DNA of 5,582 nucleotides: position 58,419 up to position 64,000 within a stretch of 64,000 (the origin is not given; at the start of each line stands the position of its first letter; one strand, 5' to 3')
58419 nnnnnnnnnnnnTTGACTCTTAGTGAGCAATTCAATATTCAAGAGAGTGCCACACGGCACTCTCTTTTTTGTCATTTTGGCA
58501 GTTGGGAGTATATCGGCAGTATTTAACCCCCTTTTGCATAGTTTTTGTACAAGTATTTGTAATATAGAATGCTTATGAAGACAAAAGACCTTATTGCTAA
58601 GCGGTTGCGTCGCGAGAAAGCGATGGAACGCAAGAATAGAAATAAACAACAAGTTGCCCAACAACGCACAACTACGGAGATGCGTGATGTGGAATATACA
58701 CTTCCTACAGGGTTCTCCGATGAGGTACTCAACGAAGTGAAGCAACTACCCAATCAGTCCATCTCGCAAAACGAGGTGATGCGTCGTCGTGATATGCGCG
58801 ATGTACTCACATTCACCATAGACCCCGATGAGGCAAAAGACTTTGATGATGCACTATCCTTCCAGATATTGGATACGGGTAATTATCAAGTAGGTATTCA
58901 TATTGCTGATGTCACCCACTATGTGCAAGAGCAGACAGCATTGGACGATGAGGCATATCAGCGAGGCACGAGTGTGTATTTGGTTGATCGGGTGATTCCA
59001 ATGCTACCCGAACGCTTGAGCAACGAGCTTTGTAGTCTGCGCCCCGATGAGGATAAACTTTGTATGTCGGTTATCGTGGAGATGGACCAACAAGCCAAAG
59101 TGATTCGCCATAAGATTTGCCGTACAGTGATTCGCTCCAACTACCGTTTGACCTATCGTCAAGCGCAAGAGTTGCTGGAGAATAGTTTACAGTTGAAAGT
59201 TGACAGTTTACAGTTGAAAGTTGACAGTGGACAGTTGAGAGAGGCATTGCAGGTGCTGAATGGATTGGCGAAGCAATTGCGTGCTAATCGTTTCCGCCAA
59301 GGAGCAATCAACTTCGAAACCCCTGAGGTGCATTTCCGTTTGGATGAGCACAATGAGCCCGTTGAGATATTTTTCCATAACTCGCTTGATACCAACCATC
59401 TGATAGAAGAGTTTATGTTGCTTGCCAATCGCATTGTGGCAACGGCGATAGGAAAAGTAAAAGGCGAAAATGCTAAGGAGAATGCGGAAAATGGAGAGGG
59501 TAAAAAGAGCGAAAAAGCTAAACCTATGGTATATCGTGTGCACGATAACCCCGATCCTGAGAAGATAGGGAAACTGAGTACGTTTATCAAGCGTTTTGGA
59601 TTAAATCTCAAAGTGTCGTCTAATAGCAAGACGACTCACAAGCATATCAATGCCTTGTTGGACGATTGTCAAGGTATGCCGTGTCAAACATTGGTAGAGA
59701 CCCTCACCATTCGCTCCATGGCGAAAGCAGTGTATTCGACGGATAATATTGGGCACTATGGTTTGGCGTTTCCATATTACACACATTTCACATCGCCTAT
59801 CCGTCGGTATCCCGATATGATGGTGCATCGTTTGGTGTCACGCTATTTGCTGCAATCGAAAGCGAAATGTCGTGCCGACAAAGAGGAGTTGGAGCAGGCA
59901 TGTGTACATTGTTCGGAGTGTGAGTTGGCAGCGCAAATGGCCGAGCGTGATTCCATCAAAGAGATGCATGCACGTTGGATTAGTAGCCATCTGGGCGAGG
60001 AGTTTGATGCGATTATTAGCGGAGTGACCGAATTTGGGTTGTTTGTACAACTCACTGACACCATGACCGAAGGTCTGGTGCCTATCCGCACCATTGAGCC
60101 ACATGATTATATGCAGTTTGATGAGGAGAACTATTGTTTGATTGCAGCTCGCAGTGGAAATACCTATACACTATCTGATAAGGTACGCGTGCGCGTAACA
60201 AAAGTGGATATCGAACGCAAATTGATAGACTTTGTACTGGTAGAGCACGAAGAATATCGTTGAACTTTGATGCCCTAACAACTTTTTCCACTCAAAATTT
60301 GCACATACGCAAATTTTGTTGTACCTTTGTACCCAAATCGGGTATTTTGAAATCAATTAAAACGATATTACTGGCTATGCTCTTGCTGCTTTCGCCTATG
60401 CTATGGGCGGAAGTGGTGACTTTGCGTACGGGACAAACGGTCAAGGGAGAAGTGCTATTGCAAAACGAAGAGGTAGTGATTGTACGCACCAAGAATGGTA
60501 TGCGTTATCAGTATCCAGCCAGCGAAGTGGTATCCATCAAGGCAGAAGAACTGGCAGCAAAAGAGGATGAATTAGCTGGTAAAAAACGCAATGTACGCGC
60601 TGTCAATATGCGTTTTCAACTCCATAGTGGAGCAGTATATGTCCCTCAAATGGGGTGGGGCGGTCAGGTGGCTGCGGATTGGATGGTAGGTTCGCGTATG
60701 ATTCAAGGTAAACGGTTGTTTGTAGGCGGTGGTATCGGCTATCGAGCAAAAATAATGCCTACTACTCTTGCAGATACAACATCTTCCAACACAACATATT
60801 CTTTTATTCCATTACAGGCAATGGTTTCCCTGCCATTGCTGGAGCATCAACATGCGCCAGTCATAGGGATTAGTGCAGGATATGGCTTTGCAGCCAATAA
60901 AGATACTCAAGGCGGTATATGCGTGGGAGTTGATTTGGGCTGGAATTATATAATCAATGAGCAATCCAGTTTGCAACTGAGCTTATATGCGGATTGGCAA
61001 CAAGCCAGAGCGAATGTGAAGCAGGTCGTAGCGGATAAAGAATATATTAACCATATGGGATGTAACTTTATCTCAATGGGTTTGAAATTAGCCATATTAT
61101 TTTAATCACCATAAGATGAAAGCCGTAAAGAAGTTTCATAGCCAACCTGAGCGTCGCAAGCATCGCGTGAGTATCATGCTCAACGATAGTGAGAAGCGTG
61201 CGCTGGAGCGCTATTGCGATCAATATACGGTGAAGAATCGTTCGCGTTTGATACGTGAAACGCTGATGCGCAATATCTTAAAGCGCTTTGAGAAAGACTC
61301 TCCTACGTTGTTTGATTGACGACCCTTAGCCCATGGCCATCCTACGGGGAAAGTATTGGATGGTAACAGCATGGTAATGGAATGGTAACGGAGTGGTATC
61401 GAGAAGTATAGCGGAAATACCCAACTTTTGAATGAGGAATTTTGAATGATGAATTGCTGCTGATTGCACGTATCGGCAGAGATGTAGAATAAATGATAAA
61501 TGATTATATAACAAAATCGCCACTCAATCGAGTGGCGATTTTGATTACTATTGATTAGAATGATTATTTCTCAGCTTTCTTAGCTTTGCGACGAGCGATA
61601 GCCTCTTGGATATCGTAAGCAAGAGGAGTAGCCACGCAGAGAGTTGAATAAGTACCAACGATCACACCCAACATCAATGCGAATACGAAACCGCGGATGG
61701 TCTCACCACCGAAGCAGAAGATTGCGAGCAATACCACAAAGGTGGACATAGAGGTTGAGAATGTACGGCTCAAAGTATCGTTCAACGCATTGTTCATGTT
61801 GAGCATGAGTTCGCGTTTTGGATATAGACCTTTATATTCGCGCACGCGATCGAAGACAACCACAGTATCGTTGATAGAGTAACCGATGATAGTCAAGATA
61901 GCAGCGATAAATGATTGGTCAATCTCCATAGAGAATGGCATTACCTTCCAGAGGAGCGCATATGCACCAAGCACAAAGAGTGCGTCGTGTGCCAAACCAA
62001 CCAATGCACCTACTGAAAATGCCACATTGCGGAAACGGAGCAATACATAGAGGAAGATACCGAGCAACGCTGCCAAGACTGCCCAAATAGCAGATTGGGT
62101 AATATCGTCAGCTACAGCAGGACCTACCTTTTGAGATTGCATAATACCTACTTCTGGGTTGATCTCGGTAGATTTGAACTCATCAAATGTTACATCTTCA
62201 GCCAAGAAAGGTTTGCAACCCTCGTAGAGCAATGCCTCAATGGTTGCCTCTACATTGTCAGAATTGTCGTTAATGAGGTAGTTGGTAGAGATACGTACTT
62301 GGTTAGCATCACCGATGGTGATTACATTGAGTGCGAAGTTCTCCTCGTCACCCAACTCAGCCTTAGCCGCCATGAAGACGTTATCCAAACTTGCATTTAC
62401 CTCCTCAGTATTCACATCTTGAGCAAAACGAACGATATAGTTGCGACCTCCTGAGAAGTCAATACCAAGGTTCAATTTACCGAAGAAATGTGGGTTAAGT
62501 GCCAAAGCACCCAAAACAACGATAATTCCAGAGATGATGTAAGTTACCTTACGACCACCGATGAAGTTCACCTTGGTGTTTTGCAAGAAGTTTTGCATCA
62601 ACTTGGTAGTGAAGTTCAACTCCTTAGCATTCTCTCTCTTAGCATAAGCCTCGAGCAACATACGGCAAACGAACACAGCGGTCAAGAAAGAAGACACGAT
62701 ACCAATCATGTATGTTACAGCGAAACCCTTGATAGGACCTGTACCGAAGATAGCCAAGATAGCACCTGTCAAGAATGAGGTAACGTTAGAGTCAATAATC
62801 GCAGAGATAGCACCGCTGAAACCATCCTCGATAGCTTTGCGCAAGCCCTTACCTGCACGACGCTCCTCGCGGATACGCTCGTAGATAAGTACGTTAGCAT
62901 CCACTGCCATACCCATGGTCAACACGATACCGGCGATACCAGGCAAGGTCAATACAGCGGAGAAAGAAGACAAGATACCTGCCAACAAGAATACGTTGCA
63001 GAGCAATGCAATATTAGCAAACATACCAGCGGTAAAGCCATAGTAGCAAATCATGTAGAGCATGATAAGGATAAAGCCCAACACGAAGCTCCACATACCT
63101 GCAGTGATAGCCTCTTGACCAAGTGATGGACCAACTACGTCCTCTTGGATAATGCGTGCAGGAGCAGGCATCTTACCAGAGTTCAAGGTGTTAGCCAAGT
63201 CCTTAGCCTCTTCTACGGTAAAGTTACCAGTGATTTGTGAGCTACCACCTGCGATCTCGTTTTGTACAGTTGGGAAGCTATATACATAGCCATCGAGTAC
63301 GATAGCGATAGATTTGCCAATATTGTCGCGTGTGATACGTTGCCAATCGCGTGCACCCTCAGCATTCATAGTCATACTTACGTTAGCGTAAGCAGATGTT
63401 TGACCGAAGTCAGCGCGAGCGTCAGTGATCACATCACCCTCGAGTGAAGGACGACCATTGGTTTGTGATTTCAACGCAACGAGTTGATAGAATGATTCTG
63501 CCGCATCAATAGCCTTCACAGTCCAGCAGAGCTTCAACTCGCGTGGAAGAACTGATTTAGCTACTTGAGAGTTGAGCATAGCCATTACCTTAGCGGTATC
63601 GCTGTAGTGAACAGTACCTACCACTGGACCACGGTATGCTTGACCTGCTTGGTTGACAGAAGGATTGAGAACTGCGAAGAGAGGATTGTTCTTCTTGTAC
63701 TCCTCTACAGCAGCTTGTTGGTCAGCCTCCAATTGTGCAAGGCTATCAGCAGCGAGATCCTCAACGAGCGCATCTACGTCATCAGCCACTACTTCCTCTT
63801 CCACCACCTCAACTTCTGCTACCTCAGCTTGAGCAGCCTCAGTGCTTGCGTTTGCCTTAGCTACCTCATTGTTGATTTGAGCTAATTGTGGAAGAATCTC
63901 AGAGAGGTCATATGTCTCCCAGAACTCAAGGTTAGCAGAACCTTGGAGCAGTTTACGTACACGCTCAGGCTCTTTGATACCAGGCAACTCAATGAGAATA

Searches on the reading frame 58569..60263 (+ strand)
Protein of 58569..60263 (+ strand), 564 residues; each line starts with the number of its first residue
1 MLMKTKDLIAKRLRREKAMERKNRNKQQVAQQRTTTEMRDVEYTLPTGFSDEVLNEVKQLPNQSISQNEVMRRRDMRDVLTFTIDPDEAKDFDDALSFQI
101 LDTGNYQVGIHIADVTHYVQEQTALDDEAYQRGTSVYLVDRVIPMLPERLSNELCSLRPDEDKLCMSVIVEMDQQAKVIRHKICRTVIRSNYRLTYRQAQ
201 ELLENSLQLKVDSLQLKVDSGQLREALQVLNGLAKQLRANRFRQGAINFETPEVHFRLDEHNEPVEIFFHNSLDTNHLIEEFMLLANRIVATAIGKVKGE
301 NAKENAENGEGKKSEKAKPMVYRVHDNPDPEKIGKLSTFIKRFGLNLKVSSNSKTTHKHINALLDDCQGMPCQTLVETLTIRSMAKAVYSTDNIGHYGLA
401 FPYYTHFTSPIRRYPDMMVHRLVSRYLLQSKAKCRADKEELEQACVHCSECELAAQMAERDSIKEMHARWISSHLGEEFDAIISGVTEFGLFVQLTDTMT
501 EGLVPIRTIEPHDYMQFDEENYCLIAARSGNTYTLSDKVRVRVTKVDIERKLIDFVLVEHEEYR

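Call 36: search_protein_families(library=pfam, proteins=[window:58569-60263:+], max_evalue=0.001)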
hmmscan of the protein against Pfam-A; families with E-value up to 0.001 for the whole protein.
window:58569-60263:+ (564 aa): 3 families
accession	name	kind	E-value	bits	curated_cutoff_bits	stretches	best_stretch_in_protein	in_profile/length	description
PF00773.25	RNB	-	1.4e-109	366.7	29.3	1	73-427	1-324/326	RNB domain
PF00575.29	S1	-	5.1e-08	33.6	22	1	476-554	5-70/74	S1 RNA binding domain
PF18614.7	RNase_II_C_S1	-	1.8e-05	25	26.6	0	532-558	33-59/59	RNase II-type exonuclease C-terminal S1 domain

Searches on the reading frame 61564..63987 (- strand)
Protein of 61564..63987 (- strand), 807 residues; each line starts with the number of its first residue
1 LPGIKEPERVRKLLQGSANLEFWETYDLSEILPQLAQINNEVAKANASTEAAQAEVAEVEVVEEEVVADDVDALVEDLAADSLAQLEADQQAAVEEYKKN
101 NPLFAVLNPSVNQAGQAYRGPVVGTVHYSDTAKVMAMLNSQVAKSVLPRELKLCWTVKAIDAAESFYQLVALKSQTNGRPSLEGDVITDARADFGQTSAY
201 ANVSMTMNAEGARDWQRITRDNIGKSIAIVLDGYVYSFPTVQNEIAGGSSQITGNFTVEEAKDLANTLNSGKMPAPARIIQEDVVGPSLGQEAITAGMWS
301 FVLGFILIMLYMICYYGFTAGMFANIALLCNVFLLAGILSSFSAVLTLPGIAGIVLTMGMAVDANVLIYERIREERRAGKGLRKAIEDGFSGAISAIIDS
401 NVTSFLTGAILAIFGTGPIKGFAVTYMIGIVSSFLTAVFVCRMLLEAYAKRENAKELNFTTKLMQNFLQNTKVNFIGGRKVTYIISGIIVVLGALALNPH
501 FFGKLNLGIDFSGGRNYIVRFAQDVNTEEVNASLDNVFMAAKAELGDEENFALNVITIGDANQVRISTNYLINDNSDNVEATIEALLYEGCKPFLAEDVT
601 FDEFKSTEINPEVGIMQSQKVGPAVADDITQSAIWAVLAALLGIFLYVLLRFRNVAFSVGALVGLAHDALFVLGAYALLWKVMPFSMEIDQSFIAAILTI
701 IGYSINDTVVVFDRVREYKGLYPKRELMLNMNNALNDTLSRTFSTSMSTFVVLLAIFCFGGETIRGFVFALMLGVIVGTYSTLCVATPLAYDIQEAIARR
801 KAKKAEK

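Call 36: search_protein_families(library=pfam, proteins=[window:61564-63987:-], max_evalue=0.001)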
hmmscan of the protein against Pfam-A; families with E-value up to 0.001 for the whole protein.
window:61564-63987:- (807 aa): 4 families
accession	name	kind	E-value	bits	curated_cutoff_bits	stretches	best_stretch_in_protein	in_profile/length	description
PF02355.23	SecD_SecF_C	-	3e-79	265.3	20.5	2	607-795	7-188/189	Protein export membrane protein SecD/SecF, C-terminal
PF22599.2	SecDF_P1_head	-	1e-31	109.6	27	1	178-275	17-114/114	SecDF, P1 head subdomain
PF07549.19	Sec_GG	-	3.4e-06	26.8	20.3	1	504-525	7-28/28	SecD/SecF GG Motif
PF03176.21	MMPL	-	1.3e-05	24.8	20.5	1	353-438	207-292/333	MMPL family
